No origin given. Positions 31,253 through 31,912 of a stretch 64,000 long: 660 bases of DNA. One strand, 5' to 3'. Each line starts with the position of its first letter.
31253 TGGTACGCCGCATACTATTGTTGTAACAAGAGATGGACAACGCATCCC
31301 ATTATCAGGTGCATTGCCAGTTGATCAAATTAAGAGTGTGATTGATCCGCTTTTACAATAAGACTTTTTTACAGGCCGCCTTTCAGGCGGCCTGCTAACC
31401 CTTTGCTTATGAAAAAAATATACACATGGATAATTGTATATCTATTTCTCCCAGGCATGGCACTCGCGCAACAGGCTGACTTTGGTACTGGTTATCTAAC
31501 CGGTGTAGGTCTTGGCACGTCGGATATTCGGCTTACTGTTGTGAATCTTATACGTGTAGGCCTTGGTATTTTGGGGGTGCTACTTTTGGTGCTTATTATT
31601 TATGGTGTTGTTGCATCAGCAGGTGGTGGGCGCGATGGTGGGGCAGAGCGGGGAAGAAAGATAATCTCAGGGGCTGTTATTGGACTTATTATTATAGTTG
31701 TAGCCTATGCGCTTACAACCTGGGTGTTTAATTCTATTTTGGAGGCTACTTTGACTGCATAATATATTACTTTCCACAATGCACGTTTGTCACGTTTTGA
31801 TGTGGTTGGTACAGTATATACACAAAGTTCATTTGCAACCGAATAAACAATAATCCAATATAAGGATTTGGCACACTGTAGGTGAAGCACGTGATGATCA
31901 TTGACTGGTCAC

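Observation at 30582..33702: DsbA-like oxidoreductase followed by a VirB2/TrbC-like pilin candidate and a string of small secreted/membrane proteins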

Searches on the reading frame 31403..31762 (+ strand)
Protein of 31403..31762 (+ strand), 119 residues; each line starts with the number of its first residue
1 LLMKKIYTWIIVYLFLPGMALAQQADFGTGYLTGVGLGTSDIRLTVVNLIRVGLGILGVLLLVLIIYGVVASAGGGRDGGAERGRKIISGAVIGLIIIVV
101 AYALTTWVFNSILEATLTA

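Call 3: search_protein_families(library=pfam, proteins=[window:31403-31762:+], max_evalue=1)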
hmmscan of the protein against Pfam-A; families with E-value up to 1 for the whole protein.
window:31403-31762:+ (119 aa): 1 family
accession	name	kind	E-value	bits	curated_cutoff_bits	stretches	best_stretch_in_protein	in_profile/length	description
PF18895.5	T4SS_pilin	-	0.00013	22.4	26.6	1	53-108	15-71/71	Type IV secretion system pilin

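Call 4: search_protein_families(library=ncbifam, proteins=[window:31403-31762:+], max_evalue=1)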
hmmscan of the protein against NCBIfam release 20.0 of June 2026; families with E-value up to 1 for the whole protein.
window:31403-31762:+ (119 aa): 0 families

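Call 6: find_homologous_proteins(query=window:31403-31759:+, max_evalue=0.01)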
Query window:31403-31759:+ (119 aa): 19 proteins with E <= 0.01 among 109 candidates.
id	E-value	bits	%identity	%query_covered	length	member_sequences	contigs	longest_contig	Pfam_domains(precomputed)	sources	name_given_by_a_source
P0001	2.0e-51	191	96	87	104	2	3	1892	-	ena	-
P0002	8.8e-40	153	78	86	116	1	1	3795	-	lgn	-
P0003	3.8e-35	138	69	87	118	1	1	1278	-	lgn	-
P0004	2.1e-33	132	66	95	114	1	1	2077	-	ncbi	-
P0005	1.1e-30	124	64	90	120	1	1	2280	PF18895.6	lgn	-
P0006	2.8e-30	122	61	90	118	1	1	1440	PF18895.6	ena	-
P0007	7.3e-30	121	64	84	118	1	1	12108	PF18895.6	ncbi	-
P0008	7.8e-30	121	64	86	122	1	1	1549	PF18895.6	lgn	-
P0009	1.1e-29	120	65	79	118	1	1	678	PF18895.6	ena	-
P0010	7.2e-29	118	58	96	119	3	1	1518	PF18895.6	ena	-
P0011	1.4e-28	117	64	87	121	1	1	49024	PF18895.6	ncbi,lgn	ncbi:MAG: hypothetical protein ACPGO5_03895 [Patescibacteria group bacterium]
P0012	5.4e-26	109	61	83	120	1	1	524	PF18895.6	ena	-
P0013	8.1e-24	102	55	96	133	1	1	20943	PF18895.6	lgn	-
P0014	1.1e-23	101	59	82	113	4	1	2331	-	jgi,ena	-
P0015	5.7e-23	99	54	96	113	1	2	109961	-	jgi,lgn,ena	jgi:hypothetical protein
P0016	3.0e-11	61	43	87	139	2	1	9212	PF18895.6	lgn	-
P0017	1.1e-5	43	41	77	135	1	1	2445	PF18895.6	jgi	-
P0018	1.7e-4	39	39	37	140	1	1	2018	PF18895.6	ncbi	-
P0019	7.3e-4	37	43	29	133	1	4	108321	PF18895.6,PF04956.19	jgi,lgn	-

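Call 7: find_encoding_contigs(protein=window:31403-31762:+, flank=10000, max_places=6)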
Protein window:31403-31762:+ (119 aa): no gene with exactly this product is on record in the collection.

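Call 8: find_encoding_contigs(protein=P0011, flank=10000, max_places=2)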
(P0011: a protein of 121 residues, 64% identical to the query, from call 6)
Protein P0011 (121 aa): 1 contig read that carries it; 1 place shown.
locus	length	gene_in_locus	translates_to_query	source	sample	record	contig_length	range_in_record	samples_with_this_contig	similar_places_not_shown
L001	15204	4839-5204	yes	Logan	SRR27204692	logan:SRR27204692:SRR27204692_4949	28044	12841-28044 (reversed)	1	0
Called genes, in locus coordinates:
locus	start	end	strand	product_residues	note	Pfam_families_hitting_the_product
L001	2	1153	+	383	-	?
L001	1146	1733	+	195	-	PF17784:Sulfotransfer_4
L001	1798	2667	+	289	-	PF00483:NTP_transferase, PF12804:NTP_transf_3 (weak)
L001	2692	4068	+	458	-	PF01547:SBP_bac_1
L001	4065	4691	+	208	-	-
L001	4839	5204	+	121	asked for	PF18895:T4SS_pilin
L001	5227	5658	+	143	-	PF18895:T4SS_pilin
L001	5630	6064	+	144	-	PF18895:T4SS_pilin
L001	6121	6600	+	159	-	PF18895:T4SS_pilin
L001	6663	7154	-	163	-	-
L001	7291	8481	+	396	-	PF00437:T2SSE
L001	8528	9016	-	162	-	PF00886:Ribosomal_S16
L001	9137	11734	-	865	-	PF02463:SMC_N, PF13175:AAA_15, PF13476:AAA_23, PF13555:AAA_29 (weak), PF13304:AAA_21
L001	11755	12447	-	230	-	PF22935:RM44_endonuclase, PF14622:Ribonucleas_3_3, PF00636:Ribonuclease_3, PF00035:dsrm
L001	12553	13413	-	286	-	PF01029:NusB, PF00293:NUDIX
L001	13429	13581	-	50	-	PF01783:Ribosomal_L32p (weak)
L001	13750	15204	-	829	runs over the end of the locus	PF00521:DNA_topoisoIV, PF03989:DNA_gyraseA_C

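Call 9: find_encoding_contigs(protein=P0015, flank=10000, max_places=2)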
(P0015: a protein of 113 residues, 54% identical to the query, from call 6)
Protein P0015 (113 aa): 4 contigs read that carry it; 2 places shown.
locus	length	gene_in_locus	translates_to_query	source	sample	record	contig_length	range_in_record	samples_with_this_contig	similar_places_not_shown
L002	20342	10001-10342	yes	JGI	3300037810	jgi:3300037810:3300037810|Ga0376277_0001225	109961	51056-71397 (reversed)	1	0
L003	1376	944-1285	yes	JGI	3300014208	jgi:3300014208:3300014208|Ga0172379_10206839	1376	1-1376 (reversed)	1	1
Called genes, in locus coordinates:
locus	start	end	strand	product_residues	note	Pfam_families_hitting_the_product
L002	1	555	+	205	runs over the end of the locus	-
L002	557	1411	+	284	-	-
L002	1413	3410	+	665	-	PF22745:Nlig-Ia, PF01653:DNA_ligase_aden, PF03120:OB_DNA_ligase, PF03119:DNA_ligase_ZBD, PF12826:HHH_2, PF14520:HHH_5 (weak), PF00533:BRCT, PF12738:PTCB-BRCT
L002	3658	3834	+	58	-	-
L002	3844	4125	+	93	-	PF02686:GatC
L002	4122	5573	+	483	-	PF01425:Amidase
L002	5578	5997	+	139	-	-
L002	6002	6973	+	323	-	PF00890:FAD_binding_2 (weak), PF01134:GIDA (faint), PF01266:DAO (faint), PF03486:HI0933_like (faint), PF07992:Pyr_redox_2, PF13434:Lys_Orn_oxgnase (faint), PF13738:Pyr_redox_3, PF00070:Pyr_redox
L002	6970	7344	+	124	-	PF13380:CoA_binding_2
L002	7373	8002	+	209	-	PF13462:Thioredoxin_4, PF01323:DSBA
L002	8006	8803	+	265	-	PF01790:LGT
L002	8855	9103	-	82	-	-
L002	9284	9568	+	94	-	-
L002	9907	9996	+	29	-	-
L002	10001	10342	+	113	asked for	-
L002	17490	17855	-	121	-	PF18895:T4SS_pilin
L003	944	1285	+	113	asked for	-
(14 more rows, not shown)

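Call 10: find_encoding_contigs(protein=P0013, flank=10000, max_places=2)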
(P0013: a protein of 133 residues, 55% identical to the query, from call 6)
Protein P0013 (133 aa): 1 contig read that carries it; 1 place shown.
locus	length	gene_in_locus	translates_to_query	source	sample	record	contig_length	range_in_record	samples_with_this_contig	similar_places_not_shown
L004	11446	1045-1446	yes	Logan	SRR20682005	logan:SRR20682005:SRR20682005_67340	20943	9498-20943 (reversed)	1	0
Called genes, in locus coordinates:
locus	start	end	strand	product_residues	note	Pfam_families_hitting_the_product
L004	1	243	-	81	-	?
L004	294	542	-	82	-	-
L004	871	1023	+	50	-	-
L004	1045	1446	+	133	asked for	PF18895:T4SS_pilin (weak)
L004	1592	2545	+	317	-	PF02899:Phage_int_SAM_1 (weak), PF13495:Phage_int_SAM_4 (weak), PF00589:Phage_integrase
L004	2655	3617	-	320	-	-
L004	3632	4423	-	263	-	-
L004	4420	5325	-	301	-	-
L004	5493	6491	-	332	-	-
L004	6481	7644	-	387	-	-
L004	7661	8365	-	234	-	PF01694:Rhomboid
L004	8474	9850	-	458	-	-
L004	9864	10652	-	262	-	-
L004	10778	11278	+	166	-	-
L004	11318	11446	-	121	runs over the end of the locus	-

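Call 17: search_protein_families(library=pfam, alignment_id=A1, max_evalue=0.01)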
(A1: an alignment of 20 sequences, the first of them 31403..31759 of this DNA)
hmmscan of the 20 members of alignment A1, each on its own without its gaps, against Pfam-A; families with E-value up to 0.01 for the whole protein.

A. member 1, window:31403-31759:+ (119 aa): 1 family
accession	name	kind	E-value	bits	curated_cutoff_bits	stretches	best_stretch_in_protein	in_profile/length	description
PF18895.5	T4SS_pilin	-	0.00013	22.4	26.6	1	53-108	15-71/71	Type IV secretion system pilin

B. families by the number of members that match (of 20 scanned): 6 families
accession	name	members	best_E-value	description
PF18895.5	T4SS_pilin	19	1e-10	Type IV secretion system pilin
PF04956.18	TrbC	3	4.8e-06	TrbC/VIRB2 pilin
PF05987.18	DUF898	2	0.0032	Bacterial protein of unknown function (DUF898)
PF06645.18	SPC12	2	0.004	Microsomal signal peptidase 12 kDa subunit (SPC12)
PF04290.18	DctQ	1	0.0052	Tripartite ATP-independent periplasmic transporters, DctQ component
PF01554.23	MatE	1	0.01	MatE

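Call 18: search_solved_structures(query=A1, max_evalue=10, show_alignments=2)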
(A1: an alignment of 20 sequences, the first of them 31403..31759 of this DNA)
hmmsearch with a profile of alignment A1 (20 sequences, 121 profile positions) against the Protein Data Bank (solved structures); distinct sequences matched with E-value up to 10: 19.
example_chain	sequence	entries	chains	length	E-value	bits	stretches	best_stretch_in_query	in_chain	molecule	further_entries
5o9h_A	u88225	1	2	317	0.019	17.9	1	14-114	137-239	C5a anaphylatoxin chemotactic receptor 1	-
6c1q_B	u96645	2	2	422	0.042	16.8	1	27-114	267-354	Soluble cytochrome b562, C5a anaphylatoxin chemotactic receptor 1 chimera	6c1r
7y64_D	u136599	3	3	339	0.043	16.8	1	27-114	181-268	C5a anaphylatoxin chemotactic receptor 1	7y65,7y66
7y67_D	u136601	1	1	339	0.044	16.7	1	27-114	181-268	C5a anaphylatoxin chemotactic receptor 1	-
8hk5_A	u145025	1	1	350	0.046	16.6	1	27-114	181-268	C5a anaphylatoxin chemotactic receptor 1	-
7ykd_A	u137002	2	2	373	0.055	16.4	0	42-68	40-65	Chemerin-like receptor 1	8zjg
22gm_R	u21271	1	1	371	0.056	16.4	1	27-114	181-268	C5a anaphylatoxin chemotactic receptor 1,Vasopressin V2 receptor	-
8ia2_A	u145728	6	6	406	0.063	16.2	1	27-114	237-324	C5a anaphylatoxin chemotactic receptor 1 | Muscarinic acetylcholine receptor M4,C5a anaphylatoxin chemotactic receptor 1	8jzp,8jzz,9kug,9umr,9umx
9l3w_R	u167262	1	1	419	0.079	15.9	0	42-68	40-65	Chemerin-like receptor 1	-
22gl_R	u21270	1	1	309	0.091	15.7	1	27-114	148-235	C5a anaphylatoxin chemotactic receptor 1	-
8sg1_R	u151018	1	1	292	0.22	14.4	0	51-99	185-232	Chemerin-like receptor 1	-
3w6n_A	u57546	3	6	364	1.1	12.1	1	32-61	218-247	Dynamin-1-like protein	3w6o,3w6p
9n7z_A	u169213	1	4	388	1.2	12.1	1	32-61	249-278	Dynamin-1-like protein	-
8skn_A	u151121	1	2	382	1.2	12.1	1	32-61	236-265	Dynamin-1-like protein GTPase-BSE fusion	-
4h1u_A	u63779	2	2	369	1.2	12.1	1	32-61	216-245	Dynamin-1-like protein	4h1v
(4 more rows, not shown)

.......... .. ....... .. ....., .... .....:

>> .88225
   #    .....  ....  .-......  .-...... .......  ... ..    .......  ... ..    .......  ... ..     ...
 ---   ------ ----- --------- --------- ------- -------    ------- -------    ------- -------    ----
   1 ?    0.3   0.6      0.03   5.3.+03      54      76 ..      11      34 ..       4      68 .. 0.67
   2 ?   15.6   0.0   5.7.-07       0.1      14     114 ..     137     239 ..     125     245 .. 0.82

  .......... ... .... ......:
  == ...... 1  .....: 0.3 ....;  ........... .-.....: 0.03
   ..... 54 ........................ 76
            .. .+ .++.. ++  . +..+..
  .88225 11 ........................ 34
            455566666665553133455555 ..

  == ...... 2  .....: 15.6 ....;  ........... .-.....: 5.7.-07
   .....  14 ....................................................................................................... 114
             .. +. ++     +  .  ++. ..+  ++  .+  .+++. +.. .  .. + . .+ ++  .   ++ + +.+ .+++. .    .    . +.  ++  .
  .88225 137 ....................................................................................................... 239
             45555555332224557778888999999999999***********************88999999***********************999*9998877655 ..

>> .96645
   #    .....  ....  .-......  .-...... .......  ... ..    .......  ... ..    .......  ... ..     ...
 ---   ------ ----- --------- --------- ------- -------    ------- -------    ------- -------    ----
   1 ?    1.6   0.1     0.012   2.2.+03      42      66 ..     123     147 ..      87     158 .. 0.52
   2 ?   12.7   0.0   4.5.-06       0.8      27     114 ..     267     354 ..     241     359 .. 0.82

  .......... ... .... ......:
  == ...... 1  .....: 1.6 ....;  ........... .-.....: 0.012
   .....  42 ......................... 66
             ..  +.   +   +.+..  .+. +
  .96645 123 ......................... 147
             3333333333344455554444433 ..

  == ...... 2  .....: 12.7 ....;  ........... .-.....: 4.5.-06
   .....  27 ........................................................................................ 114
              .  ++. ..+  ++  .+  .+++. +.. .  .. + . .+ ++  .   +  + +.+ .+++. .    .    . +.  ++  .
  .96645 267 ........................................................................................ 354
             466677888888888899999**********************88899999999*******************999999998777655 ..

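Call 19: find_encoding_contigs(protein=P0001, flank=10000, max_places=3)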
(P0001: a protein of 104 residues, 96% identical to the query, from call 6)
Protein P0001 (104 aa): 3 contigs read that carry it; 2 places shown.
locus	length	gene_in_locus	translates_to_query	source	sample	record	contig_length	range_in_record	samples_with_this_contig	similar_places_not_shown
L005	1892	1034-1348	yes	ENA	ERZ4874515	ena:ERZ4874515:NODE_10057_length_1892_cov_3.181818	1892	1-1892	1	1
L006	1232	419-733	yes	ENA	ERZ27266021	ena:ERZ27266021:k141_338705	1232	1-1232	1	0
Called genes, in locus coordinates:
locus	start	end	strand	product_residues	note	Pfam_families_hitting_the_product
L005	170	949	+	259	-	PF13462:Thioredoxin_4, PF13098:Thioredoxin_2, PF01323:DSBA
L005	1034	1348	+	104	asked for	-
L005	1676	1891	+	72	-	?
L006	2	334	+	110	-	?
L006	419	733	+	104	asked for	-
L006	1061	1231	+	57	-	?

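Call 20: find_encoding_contigs(protein=P0002, flank=10000, max_places=2)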
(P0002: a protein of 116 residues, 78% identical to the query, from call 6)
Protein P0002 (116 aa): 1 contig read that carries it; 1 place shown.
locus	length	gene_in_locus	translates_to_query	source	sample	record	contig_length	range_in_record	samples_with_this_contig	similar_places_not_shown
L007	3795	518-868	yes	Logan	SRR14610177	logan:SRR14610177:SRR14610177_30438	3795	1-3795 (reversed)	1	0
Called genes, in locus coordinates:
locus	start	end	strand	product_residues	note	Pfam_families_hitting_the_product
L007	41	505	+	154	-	PF08818:DUF1801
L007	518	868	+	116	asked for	-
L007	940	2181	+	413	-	PF05638:T6SS_HCP (faint)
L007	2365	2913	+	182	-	-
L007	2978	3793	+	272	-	?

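Call 21: find_encoding_contigs(protein=P0007, flank=10000, max_places=2)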
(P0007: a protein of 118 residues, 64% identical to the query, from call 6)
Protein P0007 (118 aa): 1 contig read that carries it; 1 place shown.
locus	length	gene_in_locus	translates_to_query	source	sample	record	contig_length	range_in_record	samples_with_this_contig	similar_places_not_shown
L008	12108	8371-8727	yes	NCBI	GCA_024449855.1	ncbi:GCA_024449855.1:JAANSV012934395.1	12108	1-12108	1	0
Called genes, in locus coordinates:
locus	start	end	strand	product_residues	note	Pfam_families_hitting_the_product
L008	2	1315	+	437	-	?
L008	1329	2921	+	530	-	-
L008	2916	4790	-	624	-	PF09852:DUF2079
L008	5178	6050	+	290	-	PF00483:NTP_transferase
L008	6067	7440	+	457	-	PF01547:SBP_bac_1, PF13416:SBP_bac_8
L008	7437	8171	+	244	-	-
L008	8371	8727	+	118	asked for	PF18895:T4SS_pilin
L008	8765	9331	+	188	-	PF18895:T4SS_pilin (weak)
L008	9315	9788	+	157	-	PF18895:T4SS_pilin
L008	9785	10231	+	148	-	PF18895:T4SS_pilin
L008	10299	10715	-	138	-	-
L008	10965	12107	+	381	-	?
